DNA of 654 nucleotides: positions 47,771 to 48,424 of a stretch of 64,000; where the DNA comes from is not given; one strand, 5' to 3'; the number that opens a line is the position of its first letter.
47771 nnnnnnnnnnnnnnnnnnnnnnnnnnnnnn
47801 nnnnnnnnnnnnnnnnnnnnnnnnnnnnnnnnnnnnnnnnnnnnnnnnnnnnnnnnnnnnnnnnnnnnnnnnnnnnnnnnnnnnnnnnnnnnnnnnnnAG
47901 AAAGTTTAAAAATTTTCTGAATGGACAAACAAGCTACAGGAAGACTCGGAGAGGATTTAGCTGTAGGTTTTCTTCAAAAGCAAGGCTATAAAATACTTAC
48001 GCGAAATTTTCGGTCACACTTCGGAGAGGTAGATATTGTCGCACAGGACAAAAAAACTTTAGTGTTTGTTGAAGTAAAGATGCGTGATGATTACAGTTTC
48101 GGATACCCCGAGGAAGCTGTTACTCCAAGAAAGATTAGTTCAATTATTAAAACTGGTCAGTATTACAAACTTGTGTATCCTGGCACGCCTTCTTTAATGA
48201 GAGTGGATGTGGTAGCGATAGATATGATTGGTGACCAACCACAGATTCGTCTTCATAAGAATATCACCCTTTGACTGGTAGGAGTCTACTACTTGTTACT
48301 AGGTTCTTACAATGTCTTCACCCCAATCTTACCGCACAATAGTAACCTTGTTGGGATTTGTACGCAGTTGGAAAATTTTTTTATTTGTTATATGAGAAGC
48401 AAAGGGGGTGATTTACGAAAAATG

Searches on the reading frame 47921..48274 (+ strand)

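Call 76: search_protein_families(library=pfam, proteins=[window:47921-48274:+], max_evalue=0.001)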
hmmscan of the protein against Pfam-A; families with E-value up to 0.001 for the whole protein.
window:47921-48274:+ (117 aa): 3 families
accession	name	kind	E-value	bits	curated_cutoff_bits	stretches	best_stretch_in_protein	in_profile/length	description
PF02021.23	UPF0102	-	4.5e-28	97.9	23.6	1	10-100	1-80/80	Uncharacterised protein family UPF0102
PF08378.17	NERD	-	0.00058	20.8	22.1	1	7-62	2-64/111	Nuclease-related domain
PF01939.22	NucS_C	-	0.00075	19.9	24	0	19-55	16-53/124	Endonuclease NucS C-terminal domain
